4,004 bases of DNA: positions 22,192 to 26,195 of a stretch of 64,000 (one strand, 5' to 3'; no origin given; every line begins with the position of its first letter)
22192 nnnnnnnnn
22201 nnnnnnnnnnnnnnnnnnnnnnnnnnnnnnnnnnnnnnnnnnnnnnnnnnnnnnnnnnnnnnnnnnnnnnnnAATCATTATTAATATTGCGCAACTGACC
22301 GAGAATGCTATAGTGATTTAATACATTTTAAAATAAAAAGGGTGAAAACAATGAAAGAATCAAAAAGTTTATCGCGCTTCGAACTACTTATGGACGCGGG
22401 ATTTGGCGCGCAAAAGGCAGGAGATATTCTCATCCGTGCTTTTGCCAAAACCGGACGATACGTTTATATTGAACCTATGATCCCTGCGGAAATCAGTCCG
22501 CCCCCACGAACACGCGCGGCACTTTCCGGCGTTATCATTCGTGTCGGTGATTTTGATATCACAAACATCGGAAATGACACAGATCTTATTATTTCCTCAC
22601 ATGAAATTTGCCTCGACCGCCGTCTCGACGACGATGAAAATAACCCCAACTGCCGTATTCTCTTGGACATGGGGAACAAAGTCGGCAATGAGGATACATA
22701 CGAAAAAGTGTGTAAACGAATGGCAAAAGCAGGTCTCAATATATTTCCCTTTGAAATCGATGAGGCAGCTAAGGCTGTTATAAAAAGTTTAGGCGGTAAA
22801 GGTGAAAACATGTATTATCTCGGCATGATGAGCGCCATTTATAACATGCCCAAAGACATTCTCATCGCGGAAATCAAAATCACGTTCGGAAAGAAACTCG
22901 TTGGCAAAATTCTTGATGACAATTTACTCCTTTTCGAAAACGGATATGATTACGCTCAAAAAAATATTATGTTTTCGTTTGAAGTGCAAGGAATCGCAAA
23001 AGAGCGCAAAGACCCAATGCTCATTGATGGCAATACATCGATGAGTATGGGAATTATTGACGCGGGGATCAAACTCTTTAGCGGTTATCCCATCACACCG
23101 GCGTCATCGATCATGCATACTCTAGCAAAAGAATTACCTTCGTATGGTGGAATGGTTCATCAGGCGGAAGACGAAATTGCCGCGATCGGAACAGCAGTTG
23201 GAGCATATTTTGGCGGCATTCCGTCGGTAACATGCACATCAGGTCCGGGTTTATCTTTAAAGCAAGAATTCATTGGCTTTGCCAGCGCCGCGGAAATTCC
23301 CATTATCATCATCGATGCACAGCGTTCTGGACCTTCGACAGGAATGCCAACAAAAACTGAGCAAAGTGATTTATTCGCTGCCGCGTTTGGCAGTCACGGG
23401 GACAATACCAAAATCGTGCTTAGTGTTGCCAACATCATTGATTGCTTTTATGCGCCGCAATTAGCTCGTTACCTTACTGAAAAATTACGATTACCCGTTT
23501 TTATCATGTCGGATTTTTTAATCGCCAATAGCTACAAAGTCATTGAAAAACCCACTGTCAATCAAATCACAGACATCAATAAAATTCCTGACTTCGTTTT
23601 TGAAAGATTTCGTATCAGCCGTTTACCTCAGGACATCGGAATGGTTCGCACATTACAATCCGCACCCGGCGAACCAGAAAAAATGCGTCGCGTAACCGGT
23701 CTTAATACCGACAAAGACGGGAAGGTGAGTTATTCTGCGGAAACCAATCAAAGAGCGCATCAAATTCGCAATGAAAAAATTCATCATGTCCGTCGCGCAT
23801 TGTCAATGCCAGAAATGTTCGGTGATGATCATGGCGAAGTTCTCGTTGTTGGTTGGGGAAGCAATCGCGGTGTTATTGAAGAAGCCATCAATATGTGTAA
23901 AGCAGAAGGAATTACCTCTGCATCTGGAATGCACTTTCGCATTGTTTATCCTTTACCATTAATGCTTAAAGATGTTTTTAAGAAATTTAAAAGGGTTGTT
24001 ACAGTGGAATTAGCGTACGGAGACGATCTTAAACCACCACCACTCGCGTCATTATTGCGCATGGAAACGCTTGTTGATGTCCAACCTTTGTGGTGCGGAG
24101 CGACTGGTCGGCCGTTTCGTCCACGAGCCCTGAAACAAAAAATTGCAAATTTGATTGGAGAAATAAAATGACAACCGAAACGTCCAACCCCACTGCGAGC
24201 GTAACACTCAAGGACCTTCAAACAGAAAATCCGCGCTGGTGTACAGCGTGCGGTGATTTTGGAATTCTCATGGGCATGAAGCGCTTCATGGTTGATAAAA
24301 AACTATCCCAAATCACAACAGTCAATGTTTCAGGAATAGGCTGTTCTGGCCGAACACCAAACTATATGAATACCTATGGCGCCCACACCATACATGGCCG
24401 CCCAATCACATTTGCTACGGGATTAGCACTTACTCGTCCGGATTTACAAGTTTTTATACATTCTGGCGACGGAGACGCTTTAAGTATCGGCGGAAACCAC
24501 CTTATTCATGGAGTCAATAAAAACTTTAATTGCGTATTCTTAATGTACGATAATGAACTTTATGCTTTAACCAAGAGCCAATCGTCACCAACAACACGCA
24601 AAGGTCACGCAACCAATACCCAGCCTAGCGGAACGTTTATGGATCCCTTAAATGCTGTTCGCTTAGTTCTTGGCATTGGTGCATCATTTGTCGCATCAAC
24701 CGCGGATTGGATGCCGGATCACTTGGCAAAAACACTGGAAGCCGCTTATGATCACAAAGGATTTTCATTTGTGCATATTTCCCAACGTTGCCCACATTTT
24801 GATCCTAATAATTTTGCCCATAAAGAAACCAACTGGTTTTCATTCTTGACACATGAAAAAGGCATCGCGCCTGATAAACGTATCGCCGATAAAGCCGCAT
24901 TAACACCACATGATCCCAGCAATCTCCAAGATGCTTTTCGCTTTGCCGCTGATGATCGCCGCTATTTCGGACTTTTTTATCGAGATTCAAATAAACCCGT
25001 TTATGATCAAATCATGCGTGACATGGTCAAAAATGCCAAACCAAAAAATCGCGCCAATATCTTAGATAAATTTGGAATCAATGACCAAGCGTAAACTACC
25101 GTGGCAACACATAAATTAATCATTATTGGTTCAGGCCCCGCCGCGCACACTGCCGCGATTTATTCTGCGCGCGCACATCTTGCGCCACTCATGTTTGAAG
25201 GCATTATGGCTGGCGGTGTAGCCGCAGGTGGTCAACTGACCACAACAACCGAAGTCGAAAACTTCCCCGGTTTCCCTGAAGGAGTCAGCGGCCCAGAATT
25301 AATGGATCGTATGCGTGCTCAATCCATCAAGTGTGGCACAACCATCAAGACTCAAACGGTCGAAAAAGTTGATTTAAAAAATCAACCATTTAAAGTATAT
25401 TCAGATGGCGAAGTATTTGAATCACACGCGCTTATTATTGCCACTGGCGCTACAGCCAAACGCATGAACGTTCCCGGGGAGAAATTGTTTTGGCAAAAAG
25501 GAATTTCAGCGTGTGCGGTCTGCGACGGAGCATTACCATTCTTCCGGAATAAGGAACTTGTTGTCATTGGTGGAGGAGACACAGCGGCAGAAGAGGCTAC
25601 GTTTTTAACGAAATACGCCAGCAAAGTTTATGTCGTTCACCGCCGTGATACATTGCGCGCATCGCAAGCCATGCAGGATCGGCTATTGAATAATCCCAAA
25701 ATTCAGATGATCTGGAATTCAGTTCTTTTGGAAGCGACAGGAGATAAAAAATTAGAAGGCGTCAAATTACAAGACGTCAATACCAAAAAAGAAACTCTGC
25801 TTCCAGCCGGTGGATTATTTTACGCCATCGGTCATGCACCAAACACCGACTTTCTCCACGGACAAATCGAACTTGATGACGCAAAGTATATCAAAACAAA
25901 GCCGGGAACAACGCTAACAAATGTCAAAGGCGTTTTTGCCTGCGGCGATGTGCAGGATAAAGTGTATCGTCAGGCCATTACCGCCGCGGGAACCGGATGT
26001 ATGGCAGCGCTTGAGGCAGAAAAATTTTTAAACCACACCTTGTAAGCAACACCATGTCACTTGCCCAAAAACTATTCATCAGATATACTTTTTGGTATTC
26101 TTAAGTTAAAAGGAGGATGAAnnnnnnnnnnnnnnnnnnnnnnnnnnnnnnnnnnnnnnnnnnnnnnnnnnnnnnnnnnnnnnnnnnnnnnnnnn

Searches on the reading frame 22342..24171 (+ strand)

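Call 50: search_protein_families(library=pfam, proteins=[window:22342-24171:+], max_evalue=0.0001)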
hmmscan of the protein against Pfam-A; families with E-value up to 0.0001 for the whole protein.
window:22342-24171:+ (609 aa): 2 families
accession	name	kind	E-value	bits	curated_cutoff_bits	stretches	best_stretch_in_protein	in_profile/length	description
PF01855.24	POR_N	-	9.6e-46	156.8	27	1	237-425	2-189/231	Pyruvate flavodoxin/ferredoxin oxidoreductase, thiamine diP-bdg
PF01558.24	POR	-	2.8e-13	50.8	27.4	1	20-203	2-173/173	Pyruvate ferredoxin/flavodoxin oxidoreductase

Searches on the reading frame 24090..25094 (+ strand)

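Call 50: search_protein_families(library=pfam, proteins=[window:24090-25094:+], max_evalue=0.0001)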
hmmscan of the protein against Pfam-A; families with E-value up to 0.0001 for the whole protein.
window:24090-25094:+ (334 aa): 2 families
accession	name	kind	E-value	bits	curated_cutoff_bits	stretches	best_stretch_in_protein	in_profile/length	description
PF02775.26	TPP_enzyme_C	-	1.1e-25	90.7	21.9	1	83-230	2-151/151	Thiamine pyrophosphate enzyme, C-terminal TPP binding domain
PF12367.13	PFO_beta_C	-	1.7e-05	25.2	24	1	272-310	23-62/66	Pyruvate ferredoxin oxidoreductase beta subunit C terminal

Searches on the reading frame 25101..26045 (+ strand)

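Call 50: search_protein_families(library=pfam, proteins=[window:25101-26045:+], max_evalue=0.0001)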
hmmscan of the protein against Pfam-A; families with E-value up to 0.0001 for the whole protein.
window:25101-26045:+ (314 aa): 4 families
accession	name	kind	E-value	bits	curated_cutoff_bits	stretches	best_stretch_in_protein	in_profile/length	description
PF07992.20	Pyr_redox_2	-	3.2e-50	171.6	26.1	1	5-299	2-291/291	Pyridine nucleotide-disulphide oxidoreductase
PF13738.12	Pyr_redox_3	-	4.6e-22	79.1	30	1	84-282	101-305/305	Pyridine nucleotide-disulphide oxidoreductase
PF00070.33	Pyr_redox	-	5.8e-18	65.6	22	1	153-225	2-81/82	Pyridine nucleotide-disulphide oxidoreductase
PF13241.12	NAD_binding_7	-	5e-05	24.3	22.1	0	148-183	5-40/104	Putative NAD(P)-binding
